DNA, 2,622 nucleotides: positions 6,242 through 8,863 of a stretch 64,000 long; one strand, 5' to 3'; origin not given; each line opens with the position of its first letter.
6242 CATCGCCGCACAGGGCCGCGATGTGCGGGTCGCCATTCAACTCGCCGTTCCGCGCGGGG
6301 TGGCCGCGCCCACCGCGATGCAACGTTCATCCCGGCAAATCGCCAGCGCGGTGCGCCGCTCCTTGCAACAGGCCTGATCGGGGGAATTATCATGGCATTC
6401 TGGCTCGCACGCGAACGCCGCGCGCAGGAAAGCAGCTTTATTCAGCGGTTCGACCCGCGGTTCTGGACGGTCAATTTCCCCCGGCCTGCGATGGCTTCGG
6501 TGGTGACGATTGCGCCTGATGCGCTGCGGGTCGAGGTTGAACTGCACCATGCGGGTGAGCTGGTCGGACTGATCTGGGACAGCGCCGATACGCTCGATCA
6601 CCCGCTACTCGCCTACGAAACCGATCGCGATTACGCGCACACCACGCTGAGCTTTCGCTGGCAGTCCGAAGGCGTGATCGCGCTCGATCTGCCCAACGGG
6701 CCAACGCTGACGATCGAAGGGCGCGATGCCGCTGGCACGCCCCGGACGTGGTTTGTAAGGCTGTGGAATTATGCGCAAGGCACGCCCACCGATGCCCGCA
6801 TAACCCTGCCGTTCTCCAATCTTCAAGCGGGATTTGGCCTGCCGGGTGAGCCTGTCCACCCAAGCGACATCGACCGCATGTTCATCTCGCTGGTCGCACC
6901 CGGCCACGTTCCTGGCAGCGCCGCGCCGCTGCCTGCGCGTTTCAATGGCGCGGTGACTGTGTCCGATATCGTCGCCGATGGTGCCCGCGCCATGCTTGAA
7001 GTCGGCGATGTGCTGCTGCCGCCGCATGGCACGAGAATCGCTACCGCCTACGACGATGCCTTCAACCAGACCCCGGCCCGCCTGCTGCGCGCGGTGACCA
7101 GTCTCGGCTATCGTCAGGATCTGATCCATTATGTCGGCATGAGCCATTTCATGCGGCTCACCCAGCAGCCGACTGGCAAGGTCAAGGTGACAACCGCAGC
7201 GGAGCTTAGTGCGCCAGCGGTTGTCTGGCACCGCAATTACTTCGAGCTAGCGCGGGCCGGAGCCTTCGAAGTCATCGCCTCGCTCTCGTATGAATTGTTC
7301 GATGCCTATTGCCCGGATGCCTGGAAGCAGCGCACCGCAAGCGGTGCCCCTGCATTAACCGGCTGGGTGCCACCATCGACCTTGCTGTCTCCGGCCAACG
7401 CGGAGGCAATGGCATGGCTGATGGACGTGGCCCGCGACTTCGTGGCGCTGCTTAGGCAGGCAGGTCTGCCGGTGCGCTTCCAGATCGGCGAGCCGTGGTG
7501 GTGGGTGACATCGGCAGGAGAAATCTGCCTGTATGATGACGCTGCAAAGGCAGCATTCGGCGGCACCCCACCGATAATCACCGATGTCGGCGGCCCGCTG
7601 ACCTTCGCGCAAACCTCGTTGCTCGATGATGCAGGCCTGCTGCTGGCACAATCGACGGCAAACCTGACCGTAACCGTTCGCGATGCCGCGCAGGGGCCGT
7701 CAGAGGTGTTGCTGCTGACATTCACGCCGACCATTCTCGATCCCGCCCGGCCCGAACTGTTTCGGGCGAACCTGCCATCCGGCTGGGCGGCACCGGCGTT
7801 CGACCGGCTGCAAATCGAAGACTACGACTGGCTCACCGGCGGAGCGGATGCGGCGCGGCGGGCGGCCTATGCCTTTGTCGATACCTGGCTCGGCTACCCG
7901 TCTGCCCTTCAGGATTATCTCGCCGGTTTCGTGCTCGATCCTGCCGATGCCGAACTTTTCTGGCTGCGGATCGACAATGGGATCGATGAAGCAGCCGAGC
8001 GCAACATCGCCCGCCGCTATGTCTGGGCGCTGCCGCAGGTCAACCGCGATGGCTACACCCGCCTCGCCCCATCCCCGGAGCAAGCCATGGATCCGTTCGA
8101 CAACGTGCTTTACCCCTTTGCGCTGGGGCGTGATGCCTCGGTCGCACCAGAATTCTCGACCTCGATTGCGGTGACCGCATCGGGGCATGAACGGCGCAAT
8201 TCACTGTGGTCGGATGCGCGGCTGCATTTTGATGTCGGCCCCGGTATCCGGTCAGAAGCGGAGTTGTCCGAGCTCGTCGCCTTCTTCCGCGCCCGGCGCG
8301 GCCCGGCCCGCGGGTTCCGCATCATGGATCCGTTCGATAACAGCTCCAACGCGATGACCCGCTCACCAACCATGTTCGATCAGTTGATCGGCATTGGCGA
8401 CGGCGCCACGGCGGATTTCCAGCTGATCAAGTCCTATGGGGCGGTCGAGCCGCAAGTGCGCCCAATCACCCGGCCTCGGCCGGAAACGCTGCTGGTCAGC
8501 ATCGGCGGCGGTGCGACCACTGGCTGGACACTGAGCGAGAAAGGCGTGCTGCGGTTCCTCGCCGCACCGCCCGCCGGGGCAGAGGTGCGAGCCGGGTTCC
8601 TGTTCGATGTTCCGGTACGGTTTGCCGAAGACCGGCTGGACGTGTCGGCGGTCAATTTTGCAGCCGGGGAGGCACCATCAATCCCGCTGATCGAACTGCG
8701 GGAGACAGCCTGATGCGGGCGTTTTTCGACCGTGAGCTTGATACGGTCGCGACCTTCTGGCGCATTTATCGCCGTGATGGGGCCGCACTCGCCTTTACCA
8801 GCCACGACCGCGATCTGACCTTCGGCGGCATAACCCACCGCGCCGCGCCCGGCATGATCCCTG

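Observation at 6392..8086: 565-residue uncharacterised N-terminal region fused to the distal tail protein (g12)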

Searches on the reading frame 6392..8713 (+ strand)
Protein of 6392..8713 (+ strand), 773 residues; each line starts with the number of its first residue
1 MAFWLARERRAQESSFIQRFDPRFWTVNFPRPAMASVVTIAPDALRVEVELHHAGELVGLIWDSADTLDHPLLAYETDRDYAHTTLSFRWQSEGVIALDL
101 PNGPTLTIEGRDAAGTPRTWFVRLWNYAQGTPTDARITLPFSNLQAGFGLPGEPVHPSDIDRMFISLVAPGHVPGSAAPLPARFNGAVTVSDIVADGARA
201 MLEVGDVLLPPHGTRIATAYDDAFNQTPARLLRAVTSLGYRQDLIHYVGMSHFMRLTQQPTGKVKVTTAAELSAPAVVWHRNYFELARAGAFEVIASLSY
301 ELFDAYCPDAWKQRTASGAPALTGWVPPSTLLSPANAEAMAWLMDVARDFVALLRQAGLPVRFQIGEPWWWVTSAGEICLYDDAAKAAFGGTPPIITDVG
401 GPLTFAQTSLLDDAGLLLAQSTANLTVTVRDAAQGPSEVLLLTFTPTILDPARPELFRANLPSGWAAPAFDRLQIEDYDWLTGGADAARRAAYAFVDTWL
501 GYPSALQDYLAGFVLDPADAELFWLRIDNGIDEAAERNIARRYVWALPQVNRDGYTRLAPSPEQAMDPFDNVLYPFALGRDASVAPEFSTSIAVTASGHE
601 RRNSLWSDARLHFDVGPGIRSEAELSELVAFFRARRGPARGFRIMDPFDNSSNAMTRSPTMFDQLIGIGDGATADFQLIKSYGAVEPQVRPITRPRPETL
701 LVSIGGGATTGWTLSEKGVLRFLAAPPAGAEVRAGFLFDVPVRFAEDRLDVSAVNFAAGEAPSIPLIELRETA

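Call 4: search_protein_families(library=pfam, proteins=[window:6392-8713:+], max_evalue=0.01)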
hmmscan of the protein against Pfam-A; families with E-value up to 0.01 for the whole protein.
window:6392-8713:+ (773 aa): 3 families
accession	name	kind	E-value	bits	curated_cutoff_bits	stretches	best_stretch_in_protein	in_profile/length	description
PF23845.1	TIM-barrel_NCTSP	-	3.9e-160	533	27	1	210-555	1-348/348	Non-contractile tail sheath protein TIM barrel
PF23844.1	NCTSP_N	-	1.9e-91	304.9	27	1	17-205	1-191/191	Non-contractile tail sheath N-terminal domain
PF09343.15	DUF2460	-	2.5e-69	233.3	30.4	1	571-770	2-205/205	Conserved hypothetical protein 2217 (DUF2460)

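Call 6: search_solved_structures(query=window:6392-8713:+, max_evalue=0.01, show_alignments=2)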
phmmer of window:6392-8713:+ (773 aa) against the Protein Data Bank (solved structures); distinct sequences matched with E-value up to 0.01: 4.
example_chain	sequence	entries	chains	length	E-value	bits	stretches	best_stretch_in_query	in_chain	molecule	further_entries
9lc0_M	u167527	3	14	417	9.7e-44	152.6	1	269-560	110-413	Gp64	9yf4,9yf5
6tba_6B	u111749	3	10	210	2.4e-42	148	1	569-770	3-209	Uncharacterized protein | Distal tail protein Rcc01695 | Putative gene transfer agent protein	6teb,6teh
8gtc_G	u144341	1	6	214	1.9e-38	135.1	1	590-770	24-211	Distal tail protein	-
9lc0_I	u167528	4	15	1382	2.6e-14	55.3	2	12-92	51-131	Non-contractile tail sheath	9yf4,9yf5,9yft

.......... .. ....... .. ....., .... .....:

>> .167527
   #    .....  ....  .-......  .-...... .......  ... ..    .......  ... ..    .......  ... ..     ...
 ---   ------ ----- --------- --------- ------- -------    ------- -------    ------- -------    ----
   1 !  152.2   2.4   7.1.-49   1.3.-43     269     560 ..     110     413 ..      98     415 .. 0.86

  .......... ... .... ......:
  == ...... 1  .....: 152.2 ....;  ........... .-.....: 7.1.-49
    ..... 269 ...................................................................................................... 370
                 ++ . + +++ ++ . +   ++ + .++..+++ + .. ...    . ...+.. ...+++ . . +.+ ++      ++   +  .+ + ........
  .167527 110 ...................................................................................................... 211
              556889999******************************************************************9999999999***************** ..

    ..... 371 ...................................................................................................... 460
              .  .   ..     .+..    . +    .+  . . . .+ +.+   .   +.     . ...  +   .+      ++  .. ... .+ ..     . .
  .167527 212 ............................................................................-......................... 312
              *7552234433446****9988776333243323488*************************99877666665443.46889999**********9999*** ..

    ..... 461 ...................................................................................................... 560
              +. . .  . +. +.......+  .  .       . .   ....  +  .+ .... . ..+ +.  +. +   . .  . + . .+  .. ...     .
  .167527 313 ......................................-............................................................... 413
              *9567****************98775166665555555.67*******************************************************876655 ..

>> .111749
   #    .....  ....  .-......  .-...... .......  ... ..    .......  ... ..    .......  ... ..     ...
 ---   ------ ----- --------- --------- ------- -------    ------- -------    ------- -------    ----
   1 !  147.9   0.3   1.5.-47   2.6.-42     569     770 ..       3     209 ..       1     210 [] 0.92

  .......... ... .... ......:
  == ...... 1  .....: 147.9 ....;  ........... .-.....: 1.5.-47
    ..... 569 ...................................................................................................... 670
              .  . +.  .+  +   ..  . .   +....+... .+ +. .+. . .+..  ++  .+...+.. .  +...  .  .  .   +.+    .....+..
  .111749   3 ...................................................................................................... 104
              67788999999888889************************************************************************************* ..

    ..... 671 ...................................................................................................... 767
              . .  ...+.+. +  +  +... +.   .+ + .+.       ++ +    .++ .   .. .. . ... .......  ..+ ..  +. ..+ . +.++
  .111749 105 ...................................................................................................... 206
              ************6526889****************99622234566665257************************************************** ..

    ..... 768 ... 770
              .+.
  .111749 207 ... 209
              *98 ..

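Call 10: find_homologous_proteins(query=window:6392-8713:+, max_evalue=0.00001)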
Query window:6392-8713:+ (773 aa): 5293 proteins with E <= 0.00001 among 8000 candidates; the best 120 are listed.
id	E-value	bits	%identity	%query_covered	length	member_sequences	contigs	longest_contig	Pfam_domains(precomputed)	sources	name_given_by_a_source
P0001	0.0e+0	1709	97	100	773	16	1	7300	PF23845.2,PF23844.2,PF09343.16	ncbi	-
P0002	0.0e+0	1676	95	100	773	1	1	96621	PF23845.2,PF23844.2,PF09343.16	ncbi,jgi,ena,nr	ncbi:MAG: TIGR02217 family protein [Alphaproteobacteria bacterium HGW-Alphaproteobacteria-14]|nr:MAG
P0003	0.0e+0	1673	94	100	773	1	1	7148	PF23845.2,PF23844.2,PF09343.16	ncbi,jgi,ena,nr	ncbi:MAG: DUF2460 domain-containing protein [Alphaproteobacteria bacterium]|nr:DUF2460 domain-contai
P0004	0.0e+0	1631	92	100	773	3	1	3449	PF23845.2,PF23844.2,PF09343.16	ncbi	-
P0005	0.0e+0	1599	94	95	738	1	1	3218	PF23845.2,PF23844.2,PF09343.16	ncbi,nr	ncbi:MAG: DUF2460 domain-containing protein, partial [Erythrobacter sp.]|nr:DUF2460 domain-containin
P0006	0.0e+0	1544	86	100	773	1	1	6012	PF23845.2,PF23844.2,PF09343.16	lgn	-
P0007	0.0e+0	1510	84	100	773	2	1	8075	PF23845.2,PF23844.2,PF09343.16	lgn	-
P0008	0.0e+0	1503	86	100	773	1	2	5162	PF23845.2,PF23844.2,PF09343.16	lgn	-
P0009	0.0e+0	1483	83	100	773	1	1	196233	PF23845.2,PF23844.2,PF09343.16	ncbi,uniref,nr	ncbi:DUF2460 domain-containing protein [Porphyrobacter sp. AAP60]|uniref:DUF2460 domain-containing p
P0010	0.0e+0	1483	83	100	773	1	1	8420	PF23845.2,PF23844.2,PF09343.16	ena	-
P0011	0.0e+0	1481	83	100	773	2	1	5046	PF23845.2,PF23844.2,PF09343.16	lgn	-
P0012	0.0e+0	1478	83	100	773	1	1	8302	PF23845.2,PF23844.2,PF09343.16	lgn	-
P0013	0.0e+0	1474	84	100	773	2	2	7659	PF23845.2,PF23844.2,PF09343.16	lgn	-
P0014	0.0e+0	1473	82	100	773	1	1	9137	PF23845.2,PF23844.2,PF09343.16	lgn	-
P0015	0.0e+0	1469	82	100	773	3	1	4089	PF23845.2,PF23844.2,PF09343.16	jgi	jgi:uncharacterized protein (TIGR02217 family)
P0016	0.0e+0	1469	82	100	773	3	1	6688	PF23845.2,PF23844.2,PF09343.16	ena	-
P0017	0.0e+0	1469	83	100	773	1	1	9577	PF23845.2,PF23844.2,PF09343.16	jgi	jgi:uncharacterized protein (TIGR02217 family)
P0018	0.0e+0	1465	83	100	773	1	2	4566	PF23845.2,PF23844.2,PF09343.16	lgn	-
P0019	0.0e+0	1463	82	100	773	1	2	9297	PF23845.2,PF23844.2,PF09343.16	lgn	-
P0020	0.0e+0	1462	82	100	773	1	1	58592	PF23845.2,PF23844.2,PF09343.16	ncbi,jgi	-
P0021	0.0e+0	1461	82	100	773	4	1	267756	PF23845.2,PF23844.2,PF09343.16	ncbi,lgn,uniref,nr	ncbi:TIGR02217 family protein [Porphyrobacter sp. SLTP]|uniref:DUF2460 domain-containing protein n=1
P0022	0.0e+0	1460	82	100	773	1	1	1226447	PF23845.2,PF23844.2,PF09343.16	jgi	jgi:uncharacterized protein (TIGR02217 family)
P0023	0.0e+0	1458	82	100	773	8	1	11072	PF23845.2,PF23844.2,PF09343.16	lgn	-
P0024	0.0e+0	1457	82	100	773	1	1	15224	PF23845.2,PF23844.2,PF09343.16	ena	-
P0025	0.0e+0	1456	82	100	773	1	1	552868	PF23845.2,PF23844.2,PF09343.16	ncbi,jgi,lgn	jgi:uncharacterized protein (TIGR02217 family)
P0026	0.0e+0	1456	82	100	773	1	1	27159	PF23845.2,PF23844.2,PF09343.16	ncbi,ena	-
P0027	0.0e+0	1455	82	100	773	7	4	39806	PF23845.2,PF23844.2,PF09343.16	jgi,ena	-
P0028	0.0e+0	1454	82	100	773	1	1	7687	PF23845.2,PF23844.2,PF09343.16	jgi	jgi:uncharacterized protein (TIGR02217 family)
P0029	0.0e+0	1453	82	100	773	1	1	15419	PF23845.2,PF23844.2,PF09343.16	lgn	-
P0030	0.0e+0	1453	82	100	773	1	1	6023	PF23845.2,PF23844.2,PF09343.16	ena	-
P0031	0.0e+0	1453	82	100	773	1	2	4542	PF23845.2,PF23844.2,PF09343.16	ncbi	-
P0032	0.0e+0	1452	81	100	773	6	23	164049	PF23845.2,PF23844.2,PF09343.16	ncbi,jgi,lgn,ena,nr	ncbi:MAG: DUF2460 domain-containing protein [Sphingomonadales bacterium]|nr:DUF2460 domain-containin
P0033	0.0e+0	1451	82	100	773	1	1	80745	PF23845.2,PF23844.2,PF09343.16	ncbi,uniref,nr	ncbi:TIGR02217 family protein [Porphyrobacter sp. TH134]|uniref:DUF2460 domain-containing protein n=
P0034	0.0e+0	1450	81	100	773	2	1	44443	PF23845.2,PF23844.2,PF09343.16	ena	-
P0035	0.0e+0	1449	81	100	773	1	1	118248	PF23845.2,PF23844.2,PF09343.16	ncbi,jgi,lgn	jgi:uncharacterized protein (TIGR02217 family)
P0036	0.0e+0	1449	82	100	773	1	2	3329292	PF23845.2,PF23844.2,PF09343.16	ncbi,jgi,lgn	jgi:uncharacterized protein (TIGR02217 family)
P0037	0.0e+0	1449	81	100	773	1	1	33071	PF23845.2,PF23844.2,PF09343.16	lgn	-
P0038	0.0e+0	1448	82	100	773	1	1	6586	PF23845.2,PF23844.2,PF09343.16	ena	-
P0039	0.0e+0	1448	81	100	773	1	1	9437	PF23845.2,PF23844.2,PF09343.16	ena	-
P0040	0.0e+0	1447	81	100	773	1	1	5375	PF23845.2,PF23844.2,PF09343.16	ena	-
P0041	0.0e+0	1446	81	100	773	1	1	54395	PF23845.2,PF23844.2,PF09343.16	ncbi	-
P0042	0.0e+0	1446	81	100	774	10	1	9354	PF23845.2,PF23844.2,PF09343.16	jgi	jgi:uncharacterized protein (TIGR02217 family)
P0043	0.0e+0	1445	81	100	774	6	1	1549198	PF23845.2,PF23844.2,PF09343.16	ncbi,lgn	-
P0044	0.0e+0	1444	81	100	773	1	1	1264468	PF23845.2,PF23844.2,PF09343.16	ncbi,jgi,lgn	jgi:uncharacterized protein (TIGR02217 family)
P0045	0.0e+0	1443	81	100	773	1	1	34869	PF23845.2,PF23844.2,PF09343.16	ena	-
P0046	0.0e+0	1442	80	100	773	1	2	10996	PF23845.2,PF23844.2,PF09343.16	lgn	-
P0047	0.0e+0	1442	81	100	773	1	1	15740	PF23845.2,PF23844.2,PF09343.16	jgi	jgi:uncharacterized protein (TIGR02217 family)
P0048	0.0e+0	1442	81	100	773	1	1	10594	PF23845.2,PF23844.2,PF09343.16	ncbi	-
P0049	0.0e+0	1441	81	100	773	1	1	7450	PF23845.2,PF23844.2,PF09343.16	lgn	-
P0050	0.0e+0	1440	81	100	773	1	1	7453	PF23845.2,PF23844.2,PF09343.16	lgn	-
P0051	0.0e+0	1439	81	100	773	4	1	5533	PF23845.2,PF23844.2,PF09343.16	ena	-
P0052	0.0e+0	1437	80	100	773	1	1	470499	PF23845.2,PF23844.2,PF09343.16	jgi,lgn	jgi:uncharacterized protein (TIGR02217 family)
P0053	0.0e+0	1433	81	100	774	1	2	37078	PF23845.2,PF23844.2,PF09343.16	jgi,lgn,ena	-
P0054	0.0e+0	1431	80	100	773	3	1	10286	PF23845.2,PF23844.2,PF09343.16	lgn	-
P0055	0.0e+0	1430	80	100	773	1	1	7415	PF23845.2,PF23844.2,PF09343.16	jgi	jgi:uncharacterized protein (TIGR02217 family)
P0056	0.0e+0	1430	81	100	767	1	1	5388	PF23845.2,PF23844.2,PF09343.16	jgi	jgi:uncharacterized protein (TIGR02217 family)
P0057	0.0e+0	1427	81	100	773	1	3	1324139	PF23845.2,PF23844.2,PF09343.16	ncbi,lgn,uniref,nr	ncbi:uncharacterized protein (TIGR02217 family) [Erythromicrobium ramosum]|uniref:TIGR02217 family p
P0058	0.0e+0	1423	80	100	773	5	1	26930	PF23845.2,PF23844.2,PF09343.16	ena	-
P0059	0.0e+0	1423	80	100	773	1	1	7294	PF23845.2,PF23844.2,PF09343.16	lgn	-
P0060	0.0e+0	1423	81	100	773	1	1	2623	PF23845.2,PF23844.2,PF09343.16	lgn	-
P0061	0.0e+0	1422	81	100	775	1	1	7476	PF23845.2,PF23844.2,PF09343.16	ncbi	-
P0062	0.0e+0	1421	80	100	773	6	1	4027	PF23845.2,PF23844.2,PF09343.16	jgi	-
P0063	0.0e+0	1421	81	100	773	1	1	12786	PF23845.2,PF23844.2,PF09343.16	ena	-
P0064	0.0e+0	1419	81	100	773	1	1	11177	PF23845.2,PF23844.2,PF09343.16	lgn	-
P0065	0.0e+0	1419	81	100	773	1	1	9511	PF23845.2,PF23844.2,PF09343.16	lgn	-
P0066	0.0e+0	1418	80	100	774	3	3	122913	PF23845.2,PF23844.2,PF09343.16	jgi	jgi:uncharacterized protein (TIGR02217 family)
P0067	0.0e+0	1417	80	100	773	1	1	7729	PF23845.2,PF23844.2,PF09343.16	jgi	jgi:uncharacterized protein (TIGR02217 family)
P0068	0.0e+0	1417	80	100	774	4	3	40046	PF23845.2,PF23844.2,PF09343.16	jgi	jgi:uncharacterized protein (TIGR02217 family)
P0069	0.0e+0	1417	80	100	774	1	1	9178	PF23845.2,PF23844.2,PF09343.16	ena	-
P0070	0.0e+0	1416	80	100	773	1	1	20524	PF23845.2,PF23844.2,PF09343.16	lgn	-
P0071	0.0e+0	1414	79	100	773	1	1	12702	PF23845.2,PF23844.2,PF09343.16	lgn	-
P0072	0.0e+0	1414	80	100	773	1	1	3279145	PF23845.2,PF23844.2,PF09343.16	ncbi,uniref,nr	ncbi:TIGR02217 family protein [Porphyrobacter sp. HT-58-2]|uniref:DUF2460 domain-containing protein 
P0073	0.0e+0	1414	80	100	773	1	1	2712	PF23845.2,PF23844.2,PF09343.16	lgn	-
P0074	0.0e+0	1414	80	100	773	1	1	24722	PF23845.2,PF23844.2,PF09343.16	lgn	-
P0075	0.0e+0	1414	80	100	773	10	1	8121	PF23845.2,PF23844.2,PF09343.16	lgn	-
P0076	0.0e+0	1412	79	100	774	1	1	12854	PF23845.2,PF23844.2,PF09343.16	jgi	jgi:uncharacterized protein (TIGR02217 family)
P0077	0.0e+0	1410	80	100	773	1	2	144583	PF23845.2,PF23844.2,PF09343.16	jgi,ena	-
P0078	0.0e+0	1410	80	100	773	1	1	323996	PF23845.2,PF23844.2,PF09343.16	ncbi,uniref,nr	ncbi:DUF2460 domain-containing protein [Erythrobacter donghaensis]|uniref:DUF2460 domain-containing 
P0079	0.0e+0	1409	79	100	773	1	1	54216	PF23845.2,PF23844.2,PF09343.16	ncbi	-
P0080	0.0e+0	1409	79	100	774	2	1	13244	PF23845.2,PF23844.2,PF09343.16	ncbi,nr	ncbi:MAG: TIGR02217 family protein [Sphingomonadales bacterium]|nr:MAG: TIGR02217 family protein [Sp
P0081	0.0e+0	1408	79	100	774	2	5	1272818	PF23845.2,PF23844.2,PF09343.16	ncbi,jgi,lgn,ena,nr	ncbi:MAG: TIGR02217 family protein [Porphyrobacter sp. HL-46]|nr:MAG: TIGR02217 family protein [Porp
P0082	0.0e+0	1408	79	100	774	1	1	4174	PF23845.2,PF23844.2,PF09343.16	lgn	-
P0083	0.0e+0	1407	79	100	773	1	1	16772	PF23845.2,PF23844.2,PF09343.16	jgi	jgi:uncharacterized protein (TIGR02217 family)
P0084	0.0e+0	1406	79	100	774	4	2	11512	PF23845.2,PF23844.2,PF09343.16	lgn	-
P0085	0.0e+0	1406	79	100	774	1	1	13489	PF23845.2,PF23844.2,PF09343.16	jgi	jgi:uncharacterized protein (TIGR02217 family)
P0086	0.0e+0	1405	81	98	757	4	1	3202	PF23845.2,PF23844.2,PF09343.16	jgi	jgi:uncharacterized protein (TIGR02217 family)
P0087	0.0e+0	1405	79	100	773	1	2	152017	PF23845.2,PF23844.2,PF09343.16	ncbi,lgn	-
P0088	0.0e+0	1404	79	100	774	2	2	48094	PF23845.2,PF23844.2,PF09343.16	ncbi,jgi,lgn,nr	ncbi:MAG: DUF2460 domain-containing protein [Erythrobacteraceae bacterium]|jgi:uncharacterized prote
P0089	0.0e+0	1403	80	100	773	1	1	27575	PF23845.2,PF23844.2,PF09343.16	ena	-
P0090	0.0e+0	1403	79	100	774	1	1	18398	PF23845.2,PF23844.2,PF09343.16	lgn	-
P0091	0.0e+0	1403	78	100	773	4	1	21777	PF23845.2,PF23844.2,PF09343.16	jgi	jgi:uncharacterized protein (TIGR02217 family)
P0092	0.0e+0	1401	79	100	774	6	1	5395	PF23845.2,PF23844.2,PF09343.16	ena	-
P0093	0.0e+0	1398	79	100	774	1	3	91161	PF23845.2,PF23844.2,PF09343.16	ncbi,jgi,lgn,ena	ncbi:MAG: hypothetical protein RLZZ475_380 [Pseudomonadota bacterium]|jgi:uncharacterized protein (T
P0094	0.0e+0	1397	79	100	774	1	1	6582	PF23845.2,PF23844.2,PF09343.16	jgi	jgi:uncharacterized protein (TIGR02217 family)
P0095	0.0e+0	1396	78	100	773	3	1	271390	PF23845.2,PF23844.2,PF09343.16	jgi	jgi:uncharacterized protein (TIGR02217 family)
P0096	0.0e+0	1395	79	100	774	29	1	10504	PF23845.2,PF23844.2,PF09343.16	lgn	-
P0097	0.0e+0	1394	79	100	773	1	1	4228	PF23845.2,PF23844.2,PF09343.16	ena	-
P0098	0.0e+0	1394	79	100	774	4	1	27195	PF23845.2,PF23844.2,PF09343.16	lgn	-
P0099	0.0e+0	1393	79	100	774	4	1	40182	PF23845.2,PF23844.2,PF09343.16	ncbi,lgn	-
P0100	0.0e+0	1392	79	100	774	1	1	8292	PF23845.2,PF23844.2,PF09343.16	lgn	-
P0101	0.0e+0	1392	79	100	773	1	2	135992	PF23845.2,PF23844.2,PF09343.16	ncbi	-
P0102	0.0e+0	1392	78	100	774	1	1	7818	PF23845.2,PF23844.2,PF09343.16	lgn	-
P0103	0.0e+0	1391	79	100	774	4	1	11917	PF23845.2,PF23844.2,PF09343.16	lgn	-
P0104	0.0e+0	1390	78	100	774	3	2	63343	PF23845.2,PF23844.2,PF09343.16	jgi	jgi:uncharacterized protein (TIGR02217 family)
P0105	0.0e+0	1388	78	100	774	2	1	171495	PF23845.2,PF23844.2,PF09343.16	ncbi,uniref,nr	ncbi:DUF2460 domain-containing protein [Erythrobacter tepidarius]|uniref:DUF2460 domain-containing p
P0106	0.0e+0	1388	78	100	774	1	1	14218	PF23845.2,PF23844.2,PF09343.16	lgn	-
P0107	0.0e+0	1387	79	100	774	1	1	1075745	PF23845.2,PF23844.2,PF09343.16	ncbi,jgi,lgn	jgi:uncharacterized protein (TIGR02217 family)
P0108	0.0e+0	1387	79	100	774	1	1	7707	PF23845.2,PF23844.2,PF09343.16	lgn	-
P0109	0.0e+0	1386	80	100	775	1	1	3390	PF23845.2,PF23844.2,PF09343.16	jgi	jgi:uncharacterized protein (TIGR02217 family)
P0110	0.0e+0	1386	78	100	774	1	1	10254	PF23845.2,PF23844.2,PF09343.16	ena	-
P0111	0.0e+0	1386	78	100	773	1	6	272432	PF23845.2,PF23844.2,PF09343.16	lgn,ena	-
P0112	0.0e+0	1386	79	100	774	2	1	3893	PF23845.2,PF23844.2,PF09343.16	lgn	-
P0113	0.0e+0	1386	78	100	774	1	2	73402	PF23845.2,PF23844.2,PF09343.16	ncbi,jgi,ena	-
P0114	0.0e+0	1385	78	100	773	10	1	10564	PF23845.2,PF23844.2,PF09343.16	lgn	-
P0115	0.0e+0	1385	78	100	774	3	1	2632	PF23845.2,PF23844.2,PF09343.16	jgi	jgi:uncharacterized protein (TIGR02217 family)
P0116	0.0e+0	1384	79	100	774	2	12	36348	PF23845.2,PF23844.2,PF09343.16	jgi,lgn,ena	-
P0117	0.0e+0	1382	79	100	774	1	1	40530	PF23845.2,PF23844.2,PF09343.16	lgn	-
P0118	0.0e+0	1382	78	100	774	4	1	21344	PF23845.2,PF23844.2,PF09343.16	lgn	-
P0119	0.0e+0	1381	78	100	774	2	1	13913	PF23845.2,PF23844.2,PF09343.16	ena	-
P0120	0.0e+0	1381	78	100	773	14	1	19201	PF23845.2,PF23844.2,PF09343.16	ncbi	-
